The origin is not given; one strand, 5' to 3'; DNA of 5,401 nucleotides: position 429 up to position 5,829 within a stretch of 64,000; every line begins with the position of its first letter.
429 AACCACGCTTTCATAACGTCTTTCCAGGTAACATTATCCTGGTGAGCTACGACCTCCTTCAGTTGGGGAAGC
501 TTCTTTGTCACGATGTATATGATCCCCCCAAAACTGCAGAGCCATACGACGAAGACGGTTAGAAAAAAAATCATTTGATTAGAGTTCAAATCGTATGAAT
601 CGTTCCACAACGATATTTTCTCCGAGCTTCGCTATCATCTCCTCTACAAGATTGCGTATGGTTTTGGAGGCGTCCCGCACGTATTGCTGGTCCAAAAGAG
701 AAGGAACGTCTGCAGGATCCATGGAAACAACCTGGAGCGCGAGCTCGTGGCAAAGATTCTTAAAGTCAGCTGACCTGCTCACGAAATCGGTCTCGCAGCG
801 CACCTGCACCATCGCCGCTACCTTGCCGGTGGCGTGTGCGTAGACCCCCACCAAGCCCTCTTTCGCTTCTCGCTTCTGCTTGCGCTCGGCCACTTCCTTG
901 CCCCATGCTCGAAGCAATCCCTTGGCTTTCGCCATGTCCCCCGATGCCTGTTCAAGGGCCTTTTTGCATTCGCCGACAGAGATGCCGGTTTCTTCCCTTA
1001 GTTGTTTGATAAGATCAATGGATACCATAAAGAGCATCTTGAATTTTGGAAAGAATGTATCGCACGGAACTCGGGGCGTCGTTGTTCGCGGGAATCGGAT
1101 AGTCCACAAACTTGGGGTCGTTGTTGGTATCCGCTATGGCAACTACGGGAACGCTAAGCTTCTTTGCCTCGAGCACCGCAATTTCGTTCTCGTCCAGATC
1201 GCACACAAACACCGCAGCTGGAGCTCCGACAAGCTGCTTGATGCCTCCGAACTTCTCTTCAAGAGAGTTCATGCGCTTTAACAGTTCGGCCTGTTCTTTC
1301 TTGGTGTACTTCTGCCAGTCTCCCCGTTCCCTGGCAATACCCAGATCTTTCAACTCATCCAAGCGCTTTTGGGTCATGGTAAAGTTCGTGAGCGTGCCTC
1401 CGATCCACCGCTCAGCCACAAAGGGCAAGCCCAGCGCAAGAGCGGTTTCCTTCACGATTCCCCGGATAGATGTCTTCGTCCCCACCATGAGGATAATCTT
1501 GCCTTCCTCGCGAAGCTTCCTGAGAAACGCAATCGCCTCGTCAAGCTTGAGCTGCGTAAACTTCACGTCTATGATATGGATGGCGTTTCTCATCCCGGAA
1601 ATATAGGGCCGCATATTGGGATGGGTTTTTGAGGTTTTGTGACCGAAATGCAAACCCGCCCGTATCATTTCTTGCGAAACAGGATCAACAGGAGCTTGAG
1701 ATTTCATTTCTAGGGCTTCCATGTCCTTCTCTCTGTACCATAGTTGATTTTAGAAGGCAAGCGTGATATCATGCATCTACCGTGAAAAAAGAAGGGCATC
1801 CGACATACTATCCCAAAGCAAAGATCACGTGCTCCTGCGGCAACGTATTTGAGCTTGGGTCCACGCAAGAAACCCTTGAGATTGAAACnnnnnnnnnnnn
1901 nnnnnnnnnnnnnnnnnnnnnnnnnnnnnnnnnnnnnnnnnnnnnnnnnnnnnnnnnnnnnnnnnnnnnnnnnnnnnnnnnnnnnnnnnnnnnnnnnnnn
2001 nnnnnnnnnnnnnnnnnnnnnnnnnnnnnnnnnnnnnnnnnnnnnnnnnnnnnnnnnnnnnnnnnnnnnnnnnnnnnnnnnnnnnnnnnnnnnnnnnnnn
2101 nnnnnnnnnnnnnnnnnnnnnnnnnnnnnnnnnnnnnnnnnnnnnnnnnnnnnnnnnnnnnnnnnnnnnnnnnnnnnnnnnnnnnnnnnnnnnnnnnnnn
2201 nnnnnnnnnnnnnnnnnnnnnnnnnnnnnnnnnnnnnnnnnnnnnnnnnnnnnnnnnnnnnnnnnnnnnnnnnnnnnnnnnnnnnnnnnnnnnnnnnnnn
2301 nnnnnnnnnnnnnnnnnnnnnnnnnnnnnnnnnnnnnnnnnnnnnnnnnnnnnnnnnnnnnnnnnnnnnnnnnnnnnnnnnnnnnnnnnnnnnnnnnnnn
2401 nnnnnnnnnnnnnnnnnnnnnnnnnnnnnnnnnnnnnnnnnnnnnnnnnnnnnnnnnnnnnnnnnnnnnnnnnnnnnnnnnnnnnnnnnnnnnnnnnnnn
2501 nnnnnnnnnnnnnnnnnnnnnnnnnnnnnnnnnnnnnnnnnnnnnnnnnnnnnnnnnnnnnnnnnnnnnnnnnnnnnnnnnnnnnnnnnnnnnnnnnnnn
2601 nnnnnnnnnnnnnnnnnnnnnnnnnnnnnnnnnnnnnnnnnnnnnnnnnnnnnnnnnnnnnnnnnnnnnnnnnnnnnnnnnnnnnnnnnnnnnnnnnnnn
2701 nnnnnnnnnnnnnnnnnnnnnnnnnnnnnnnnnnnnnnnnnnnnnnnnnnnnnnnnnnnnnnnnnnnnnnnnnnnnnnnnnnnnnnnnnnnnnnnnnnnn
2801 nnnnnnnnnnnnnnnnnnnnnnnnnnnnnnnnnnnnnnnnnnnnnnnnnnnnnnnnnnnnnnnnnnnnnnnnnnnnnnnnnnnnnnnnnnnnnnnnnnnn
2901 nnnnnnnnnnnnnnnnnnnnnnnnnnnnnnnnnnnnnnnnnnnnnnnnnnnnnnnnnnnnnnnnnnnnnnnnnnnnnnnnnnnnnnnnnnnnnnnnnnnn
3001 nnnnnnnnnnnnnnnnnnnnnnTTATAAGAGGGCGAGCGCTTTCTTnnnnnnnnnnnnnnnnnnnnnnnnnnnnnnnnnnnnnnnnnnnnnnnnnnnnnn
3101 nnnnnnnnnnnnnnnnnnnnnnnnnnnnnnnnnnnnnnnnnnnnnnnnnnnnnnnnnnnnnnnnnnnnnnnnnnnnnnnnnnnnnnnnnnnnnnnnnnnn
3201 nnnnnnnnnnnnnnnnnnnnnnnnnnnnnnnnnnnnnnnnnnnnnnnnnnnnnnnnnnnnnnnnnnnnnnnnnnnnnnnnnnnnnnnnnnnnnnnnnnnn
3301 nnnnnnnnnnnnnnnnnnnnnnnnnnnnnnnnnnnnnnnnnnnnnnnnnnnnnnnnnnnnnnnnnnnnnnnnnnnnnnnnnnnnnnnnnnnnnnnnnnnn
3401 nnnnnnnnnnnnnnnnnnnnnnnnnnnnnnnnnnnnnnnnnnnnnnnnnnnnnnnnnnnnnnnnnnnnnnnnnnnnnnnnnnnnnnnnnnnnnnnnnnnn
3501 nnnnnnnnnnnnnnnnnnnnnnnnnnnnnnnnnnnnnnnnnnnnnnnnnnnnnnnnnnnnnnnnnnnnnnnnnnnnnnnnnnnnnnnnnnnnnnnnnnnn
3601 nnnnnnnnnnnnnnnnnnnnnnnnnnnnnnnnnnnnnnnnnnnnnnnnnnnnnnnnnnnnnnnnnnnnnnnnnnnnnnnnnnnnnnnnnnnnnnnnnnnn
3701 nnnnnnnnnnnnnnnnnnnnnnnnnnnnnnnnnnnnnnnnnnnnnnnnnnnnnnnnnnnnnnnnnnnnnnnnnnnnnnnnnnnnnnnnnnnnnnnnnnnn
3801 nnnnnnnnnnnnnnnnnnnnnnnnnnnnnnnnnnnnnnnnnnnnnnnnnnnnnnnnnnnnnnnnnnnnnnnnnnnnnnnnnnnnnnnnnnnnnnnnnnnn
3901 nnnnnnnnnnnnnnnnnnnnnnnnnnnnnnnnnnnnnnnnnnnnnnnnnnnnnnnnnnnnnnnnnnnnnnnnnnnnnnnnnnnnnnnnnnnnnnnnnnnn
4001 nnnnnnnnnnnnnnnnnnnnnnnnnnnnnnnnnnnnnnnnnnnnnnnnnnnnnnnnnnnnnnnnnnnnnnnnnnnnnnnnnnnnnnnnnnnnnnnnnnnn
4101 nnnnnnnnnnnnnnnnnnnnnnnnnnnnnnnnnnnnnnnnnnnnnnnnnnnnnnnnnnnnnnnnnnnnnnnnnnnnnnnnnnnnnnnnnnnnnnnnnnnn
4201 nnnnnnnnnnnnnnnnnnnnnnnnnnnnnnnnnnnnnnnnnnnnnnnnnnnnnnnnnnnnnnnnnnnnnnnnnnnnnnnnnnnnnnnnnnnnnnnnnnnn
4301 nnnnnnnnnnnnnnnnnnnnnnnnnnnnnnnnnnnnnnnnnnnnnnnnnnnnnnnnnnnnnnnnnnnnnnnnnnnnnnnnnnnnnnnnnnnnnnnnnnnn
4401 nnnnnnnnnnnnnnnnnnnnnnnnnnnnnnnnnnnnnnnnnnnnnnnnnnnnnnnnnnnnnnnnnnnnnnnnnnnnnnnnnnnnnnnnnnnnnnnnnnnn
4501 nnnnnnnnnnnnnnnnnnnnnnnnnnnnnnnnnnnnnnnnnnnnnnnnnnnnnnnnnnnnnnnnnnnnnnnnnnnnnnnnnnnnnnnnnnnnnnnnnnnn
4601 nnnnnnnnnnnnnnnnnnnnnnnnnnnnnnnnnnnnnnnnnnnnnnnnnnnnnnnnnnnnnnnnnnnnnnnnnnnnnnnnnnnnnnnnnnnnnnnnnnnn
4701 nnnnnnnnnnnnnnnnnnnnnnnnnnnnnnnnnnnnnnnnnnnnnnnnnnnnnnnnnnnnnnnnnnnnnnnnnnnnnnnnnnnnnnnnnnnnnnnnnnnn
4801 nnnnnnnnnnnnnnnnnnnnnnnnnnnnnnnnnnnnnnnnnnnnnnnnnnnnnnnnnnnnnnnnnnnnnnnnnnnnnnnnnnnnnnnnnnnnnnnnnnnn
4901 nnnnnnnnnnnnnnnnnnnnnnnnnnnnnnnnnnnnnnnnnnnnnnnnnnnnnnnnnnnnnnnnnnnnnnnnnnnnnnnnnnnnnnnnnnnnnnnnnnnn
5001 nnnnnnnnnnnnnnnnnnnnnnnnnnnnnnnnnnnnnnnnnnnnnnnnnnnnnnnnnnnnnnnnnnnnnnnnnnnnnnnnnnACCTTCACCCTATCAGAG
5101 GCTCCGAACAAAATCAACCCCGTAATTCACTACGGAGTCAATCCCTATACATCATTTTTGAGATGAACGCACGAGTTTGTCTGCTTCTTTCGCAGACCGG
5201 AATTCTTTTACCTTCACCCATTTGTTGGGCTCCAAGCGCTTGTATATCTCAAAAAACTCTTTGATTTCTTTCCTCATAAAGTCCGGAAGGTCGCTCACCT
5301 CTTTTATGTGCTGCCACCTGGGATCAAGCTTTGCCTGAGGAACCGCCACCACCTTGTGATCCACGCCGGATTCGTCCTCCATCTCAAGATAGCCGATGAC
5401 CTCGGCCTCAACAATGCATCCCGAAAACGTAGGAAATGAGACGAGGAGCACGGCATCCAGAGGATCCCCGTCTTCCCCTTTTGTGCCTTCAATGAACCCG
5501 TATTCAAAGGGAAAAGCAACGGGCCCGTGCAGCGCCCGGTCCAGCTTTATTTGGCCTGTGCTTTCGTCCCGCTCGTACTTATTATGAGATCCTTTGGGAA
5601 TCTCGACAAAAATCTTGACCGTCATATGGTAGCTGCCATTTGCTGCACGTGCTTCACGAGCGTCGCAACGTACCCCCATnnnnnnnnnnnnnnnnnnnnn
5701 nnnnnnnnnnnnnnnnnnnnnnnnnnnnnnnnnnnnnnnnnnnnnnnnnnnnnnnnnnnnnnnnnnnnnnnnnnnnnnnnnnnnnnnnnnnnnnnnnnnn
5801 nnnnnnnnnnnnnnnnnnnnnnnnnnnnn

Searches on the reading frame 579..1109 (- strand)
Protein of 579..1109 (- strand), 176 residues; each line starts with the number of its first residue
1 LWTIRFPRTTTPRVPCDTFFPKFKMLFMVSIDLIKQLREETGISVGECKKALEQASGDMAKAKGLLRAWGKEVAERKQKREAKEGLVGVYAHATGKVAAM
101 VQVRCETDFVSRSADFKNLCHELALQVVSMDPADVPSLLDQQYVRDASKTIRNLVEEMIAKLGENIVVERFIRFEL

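Call 71: search_protein_families(library=pfam, proteins=[window:579-1109:-], max_evalue=0.001)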
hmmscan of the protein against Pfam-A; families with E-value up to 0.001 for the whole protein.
window:579-1109:- (176 aa): 2 families
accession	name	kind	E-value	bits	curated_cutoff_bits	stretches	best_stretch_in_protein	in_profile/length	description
PF00889.24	EF_TS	-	8.2e-18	65.2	27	1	98-175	1-76/204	Elongation factor TS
PF25025.1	EF-Ts_N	-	1.2e-05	25.6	33.2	1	32-67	15-51/60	Elongation factor Ts, mitochondrial, N-terminal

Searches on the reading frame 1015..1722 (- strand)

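Call 71: search_protein_families(library=pfam, proteins=[window:1015-1722:-], max_evalue=0.001)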
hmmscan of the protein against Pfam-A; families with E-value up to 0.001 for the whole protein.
window:1015-1722:- (235 aa): 1 family
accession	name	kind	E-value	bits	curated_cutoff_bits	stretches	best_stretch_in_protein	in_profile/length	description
PF00318.25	Ribosomal_S2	-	1e-71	241.1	26.1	1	19-231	1-213/216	Ribosomal protein S2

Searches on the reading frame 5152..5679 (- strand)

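Call 71: search_protein_families(library=pfam, proteins=[window:5152-5679:-], max_evalue=0.001)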
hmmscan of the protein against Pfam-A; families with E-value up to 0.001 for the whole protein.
window:5152-5679:- (175 aa): 1 family
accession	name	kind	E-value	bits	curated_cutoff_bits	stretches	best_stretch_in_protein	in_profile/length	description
PF00719.24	Pyrophosphatase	-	7.7e-51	172.4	23.5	1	24-174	2-149/153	Inorganic pyrophosphatase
